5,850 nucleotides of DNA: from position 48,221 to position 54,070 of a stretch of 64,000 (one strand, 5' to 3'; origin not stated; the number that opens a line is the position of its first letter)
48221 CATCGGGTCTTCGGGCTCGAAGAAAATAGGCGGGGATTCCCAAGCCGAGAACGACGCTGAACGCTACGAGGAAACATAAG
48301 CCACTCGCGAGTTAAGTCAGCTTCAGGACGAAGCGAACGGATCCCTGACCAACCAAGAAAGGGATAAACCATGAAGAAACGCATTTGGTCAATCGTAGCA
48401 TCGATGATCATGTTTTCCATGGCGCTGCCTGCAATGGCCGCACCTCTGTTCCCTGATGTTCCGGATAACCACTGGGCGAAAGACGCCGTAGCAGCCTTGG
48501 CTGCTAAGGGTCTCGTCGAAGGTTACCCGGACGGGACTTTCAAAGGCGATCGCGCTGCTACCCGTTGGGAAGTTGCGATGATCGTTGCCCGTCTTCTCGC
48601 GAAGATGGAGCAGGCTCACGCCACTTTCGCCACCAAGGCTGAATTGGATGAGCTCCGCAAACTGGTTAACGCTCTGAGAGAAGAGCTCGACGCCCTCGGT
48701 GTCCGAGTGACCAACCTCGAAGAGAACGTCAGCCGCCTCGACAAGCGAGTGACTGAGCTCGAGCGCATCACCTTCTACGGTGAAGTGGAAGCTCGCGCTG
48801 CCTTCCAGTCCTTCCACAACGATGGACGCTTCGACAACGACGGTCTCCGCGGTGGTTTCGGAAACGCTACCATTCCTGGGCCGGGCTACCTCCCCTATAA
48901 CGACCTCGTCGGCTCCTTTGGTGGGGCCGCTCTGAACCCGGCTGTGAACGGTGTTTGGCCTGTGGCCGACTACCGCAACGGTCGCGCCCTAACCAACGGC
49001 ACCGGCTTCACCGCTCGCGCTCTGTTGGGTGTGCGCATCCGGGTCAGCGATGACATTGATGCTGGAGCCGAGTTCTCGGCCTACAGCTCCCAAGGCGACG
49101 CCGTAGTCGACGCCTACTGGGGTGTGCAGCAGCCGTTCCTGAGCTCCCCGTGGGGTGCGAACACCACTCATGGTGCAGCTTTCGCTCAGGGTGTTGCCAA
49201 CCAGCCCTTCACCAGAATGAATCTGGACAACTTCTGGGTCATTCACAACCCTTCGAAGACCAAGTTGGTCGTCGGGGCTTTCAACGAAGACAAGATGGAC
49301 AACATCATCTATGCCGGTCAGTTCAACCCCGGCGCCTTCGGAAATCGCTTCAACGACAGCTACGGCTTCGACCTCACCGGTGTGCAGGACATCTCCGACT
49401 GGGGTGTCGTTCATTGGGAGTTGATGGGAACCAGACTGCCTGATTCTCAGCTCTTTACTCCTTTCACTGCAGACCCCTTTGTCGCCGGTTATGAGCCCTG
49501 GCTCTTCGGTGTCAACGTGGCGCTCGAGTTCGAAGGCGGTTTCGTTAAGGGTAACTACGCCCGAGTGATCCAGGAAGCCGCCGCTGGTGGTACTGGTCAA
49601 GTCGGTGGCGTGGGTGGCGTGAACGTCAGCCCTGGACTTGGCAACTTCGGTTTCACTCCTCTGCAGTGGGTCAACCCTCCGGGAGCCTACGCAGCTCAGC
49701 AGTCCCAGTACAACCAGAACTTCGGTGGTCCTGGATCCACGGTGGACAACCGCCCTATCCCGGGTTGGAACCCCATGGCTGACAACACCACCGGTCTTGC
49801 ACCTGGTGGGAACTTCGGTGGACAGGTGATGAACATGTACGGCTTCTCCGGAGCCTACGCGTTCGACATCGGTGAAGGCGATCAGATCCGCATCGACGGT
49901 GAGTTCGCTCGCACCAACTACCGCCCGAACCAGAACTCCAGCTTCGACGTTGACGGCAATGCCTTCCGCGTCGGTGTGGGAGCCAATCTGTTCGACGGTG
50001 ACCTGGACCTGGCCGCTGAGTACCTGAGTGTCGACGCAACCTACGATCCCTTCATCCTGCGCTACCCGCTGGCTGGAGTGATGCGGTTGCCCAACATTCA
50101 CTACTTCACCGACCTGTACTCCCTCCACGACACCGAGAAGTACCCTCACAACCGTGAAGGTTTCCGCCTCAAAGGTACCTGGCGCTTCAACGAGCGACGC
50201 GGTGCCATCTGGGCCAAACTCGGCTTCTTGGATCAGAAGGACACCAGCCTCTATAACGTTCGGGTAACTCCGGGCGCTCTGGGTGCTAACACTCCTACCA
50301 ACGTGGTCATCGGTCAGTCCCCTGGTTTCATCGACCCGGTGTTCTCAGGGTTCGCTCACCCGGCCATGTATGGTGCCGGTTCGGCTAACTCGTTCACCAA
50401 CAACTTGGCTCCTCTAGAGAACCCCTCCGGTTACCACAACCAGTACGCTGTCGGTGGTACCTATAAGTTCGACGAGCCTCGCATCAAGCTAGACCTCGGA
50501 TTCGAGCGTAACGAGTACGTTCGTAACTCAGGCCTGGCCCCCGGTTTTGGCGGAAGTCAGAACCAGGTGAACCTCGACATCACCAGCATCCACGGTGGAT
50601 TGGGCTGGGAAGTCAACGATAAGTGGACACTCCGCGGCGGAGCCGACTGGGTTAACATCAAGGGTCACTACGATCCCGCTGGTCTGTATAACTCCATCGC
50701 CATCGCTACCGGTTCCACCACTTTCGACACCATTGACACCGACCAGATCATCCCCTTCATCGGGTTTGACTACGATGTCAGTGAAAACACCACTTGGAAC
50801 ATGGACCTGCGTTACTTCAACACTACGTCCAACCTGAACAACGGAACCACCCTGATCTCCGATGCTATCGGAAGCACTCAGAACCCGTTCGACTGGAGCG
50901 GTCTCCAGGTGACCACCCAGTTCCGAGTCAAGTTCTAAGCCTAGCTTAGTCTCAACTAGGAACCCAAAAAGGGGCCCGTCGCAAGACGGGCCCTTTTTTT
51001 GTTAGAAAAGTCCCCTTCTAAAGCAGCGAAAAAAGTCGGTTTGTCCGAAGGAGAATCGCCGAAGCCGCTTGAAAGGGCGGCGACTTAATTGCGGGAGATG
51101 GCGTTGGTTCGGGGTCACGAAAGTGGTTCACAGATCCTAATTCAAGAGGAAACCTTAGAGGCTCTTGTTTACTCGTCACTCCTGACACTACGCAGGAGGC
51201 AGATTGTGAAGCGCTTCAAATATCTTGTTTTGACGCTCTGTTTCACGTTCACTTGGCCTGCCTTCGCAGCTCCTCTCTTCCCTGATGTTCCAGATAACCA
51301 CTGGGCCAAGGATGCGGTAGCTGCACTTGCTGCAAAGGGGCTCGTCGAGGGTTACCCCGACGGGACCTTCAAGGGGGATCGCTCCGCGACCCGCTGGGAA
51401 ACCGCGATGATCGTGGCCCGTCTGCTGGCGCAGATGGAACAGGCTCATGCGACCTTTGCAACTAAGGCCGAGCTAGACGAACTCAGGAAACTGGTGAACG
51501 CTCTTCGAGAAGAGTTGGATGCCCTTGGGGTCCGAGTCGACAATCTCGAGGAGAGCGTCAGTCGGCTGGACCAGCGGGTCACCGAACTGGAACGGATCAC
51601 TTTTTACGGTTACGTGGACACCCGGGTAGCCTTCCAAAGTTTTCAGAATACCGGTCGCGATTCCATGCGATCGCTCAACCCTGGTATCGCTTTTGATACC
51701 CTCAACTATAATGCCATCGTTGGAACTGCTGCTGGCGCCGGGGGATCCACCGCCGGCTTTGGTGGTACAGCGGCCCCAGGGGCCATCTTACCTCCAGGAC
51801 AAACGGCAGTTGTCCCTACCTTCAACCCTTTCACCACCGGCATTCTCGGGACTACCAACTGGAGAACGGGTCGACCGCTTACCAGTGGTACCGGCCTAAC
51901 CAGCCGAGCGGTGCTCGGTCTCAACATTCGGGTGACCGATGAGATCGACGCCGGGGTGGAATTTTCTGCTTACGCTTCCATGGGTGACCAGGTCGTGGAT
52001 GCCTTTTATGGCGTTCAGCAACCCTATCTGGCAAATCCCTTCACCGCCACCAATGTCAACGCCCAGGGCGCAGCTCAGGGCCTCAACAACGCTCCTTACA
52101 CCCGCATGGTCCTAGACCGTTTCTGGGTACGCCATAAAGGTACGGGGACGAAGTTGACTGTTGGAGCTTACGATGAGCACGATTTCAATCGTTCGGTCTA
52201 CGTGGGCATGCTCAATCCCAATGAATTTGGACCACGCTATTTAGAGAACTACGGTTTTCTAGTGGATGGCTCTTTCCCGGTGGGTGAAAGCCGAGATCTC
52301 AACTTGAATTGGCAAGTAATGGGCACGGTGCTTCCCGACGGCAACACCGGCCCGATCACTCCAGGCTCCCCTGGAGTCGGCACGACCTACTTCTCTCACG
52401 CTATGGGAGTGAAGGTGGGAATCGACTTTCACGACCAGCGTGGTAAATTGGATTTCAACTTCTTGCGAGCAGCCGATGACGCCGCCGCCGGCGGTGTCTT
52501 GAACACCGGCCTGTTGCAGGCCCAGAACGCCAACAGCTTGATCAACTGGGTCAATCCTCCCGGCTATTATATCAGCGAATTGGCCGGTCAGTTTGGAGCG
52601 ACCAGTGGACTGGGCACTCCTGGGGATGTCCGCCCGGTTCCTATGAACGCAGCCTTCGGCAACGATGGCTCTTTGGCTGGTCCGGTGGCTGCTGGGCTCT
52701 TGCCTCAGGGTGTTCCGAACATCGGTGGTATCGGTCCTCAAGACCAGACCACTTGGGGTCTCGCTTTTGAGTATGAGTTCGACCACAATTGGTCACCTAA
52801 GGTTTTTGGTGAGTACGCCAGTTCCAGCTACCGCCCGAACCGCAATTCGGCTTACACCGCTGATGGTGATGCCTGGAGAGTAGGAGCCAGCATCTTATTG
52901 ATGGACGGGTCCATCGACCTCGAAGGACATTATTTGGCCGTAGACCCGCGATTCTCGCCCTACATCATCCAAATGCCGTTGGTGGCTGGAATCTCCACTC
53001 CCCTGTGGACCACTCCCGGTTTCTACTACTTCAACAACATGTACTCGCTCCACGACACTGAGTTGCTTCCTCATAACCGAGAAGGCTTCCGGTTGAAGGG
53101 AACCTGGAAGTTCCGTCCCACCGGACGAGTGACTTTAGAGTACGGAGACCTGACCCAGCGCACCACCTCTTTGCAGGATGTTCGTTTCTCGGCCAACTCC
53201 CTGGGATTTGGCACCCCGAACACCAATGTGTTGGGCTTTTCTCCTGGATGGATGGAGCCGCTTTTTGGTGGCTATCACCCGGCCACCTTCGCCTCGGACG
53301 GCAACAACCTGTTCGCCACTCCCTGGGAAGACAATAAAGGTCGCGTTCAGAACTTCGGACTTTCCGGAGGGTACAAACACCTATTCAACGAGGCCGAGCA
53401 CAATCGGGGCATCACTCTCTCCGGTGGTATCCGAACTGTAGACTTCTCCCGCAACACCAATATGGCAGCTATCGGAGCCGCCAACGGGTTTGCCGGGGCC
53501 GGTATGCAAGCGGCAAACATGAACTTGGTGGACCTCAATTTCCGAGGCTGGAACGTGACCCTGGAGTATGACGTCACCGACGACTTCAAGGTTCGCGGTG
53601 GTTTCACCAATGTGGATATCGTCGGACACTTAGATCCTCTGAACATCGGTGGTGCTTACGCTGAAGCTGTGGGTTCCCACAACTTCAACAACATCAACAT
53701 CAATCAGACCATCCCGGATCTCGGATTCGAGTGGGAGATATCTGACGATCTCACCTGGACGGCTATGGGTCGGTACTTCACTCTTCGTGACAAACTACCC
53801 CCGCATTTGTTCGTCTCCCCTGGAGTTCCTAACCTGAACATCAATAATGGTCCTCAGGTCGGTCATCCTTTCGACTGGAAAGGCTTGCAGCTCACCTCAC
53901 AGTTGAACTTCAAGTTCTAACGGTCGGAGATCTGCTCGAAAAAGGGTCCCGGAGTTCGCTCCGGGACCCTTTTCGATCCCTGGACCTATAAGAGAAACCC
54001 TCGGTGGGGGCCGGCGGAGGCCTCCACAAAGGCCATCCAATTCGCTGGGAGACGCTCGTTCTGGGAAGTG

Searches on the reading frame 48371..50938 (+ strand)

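Call 55: search_protein_families(library=pfam, proteins=[window:48371-50938:+], max_evalue=1)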
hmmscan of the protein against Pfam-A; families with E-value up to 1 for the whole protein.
window:48371-50938:+ (855 aa): 10 families
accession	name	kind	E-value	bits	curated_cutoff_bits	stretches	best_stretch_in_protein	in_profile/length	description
PF00395.25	SLH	-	3.9e-12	46.4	20.8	1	27-69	2-44/44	S-layer homology domain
PF10046.14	BLOC1_2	-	0.0015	19.2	33.4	1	90-132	51-93/96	Biogenesis of lysosome-related organelles complex-1 subunit 2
PF08614.16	ATG16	-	0.1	13.2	33.7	1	89-130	143-184/200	Autophagy protein 16 (ATG16)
PF24555.1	CC4_CEP85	-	0.2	12.5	27.3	1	88-130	7-49/85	Centrosomal protein of 85 kDa-like, CC4 coiled-coil domain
PF23991.1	DUF7310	-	0.22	12.5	40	1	84-143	17-74/83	Coiled-coil region of unknown function (DUF7310)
PF19551.4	DUF6074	-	0.27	11.9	27.2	1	84-133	29-75/83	Family of unknown function (DUF6074)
PF07889.17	DUF1664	-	0.31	11.5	34.6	1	74-125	70-122/124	Protein of unknown function (DUF1664)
PF15233.11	SYCE1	-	0.4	11.2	27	1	78-122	16-58/152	Synaptonemal complex central element protein 1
PF06005.17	ZapB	-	0.48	11.4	31.5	1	77-130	11-65/71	Cell division protein ZapB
PF04380.18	BMFP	-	0.72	10.8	37.2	1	86-118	45-77/77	Membrane fusogenic activity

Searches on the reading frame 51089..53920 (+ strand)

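Call 55: search_protein_families(library=pfam, proteins=[window:51089-53920:+], max_evalue=1)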
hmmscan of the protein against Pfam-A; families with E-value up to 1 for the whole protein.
window:51089-53920:+ (943 aa): 13 families
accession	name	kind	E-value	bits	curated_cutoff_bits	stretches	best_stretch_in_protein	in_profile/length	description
PF00395.25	SLH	-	1.2e-11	44.8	20.8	1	64-104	2-42/44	S-layer homology domain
PF10046.14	BLOC1_2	-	0.0014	19.3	33.4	1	127-169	51-93/96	Biogenesis of lysosome-related organelles complex-1 subunit 2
PF19551.4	DUF6074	-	0.046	14.4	27.2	1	115-170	23-75/83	Family of unknown function (DUF6074)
PF10473.14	CENP-F_leu_zip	-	0.11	13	34.5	1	114-170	45-102/140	Leucine-rich repeats of kinetochore protein Cenp-F/LEK1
PF14531.12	Kinase-like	-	0.19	11.4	25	1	569-605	208-244/289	Kinase-like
PF08614.16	ATG16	-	0.2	12.3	33.7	1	125-166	142-183/200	Autophagy protein 16 (ATG16)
PF17082.10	Spc29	-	0.26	11.5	31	1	124-188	122-181/245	Spindle Pole Component 29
PF24555.1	CC4_CEP85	-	0.32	11.9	27.3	1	125-167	7-49/85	Centrosomal protein of 85 kDa-like, CC4 coiled-coil domain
PF07889.17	DUF1664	-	0.35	11.4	34.6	1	128-166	81-119/124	Protein of unknown function (DUF1664)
PF24423.1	OVT1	-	0.41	11.5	30.9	1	125-168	34-77/100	Major antigen, helical domain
PF23991.1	DUF7310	-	0.52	11.3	40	0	128-168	24-64/83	Coiled-coil region of unknown function (DUF7310)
PF16526.10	CLZ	-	0.66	10.8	26.7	0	126-169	23-70/71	C-terminal leucine zipper domain of cyclic nucleotide-gated channels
PF04380.18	BMFP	-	0.76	10.7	37.2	1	123-155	45-77/77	Membrane fusogenic activity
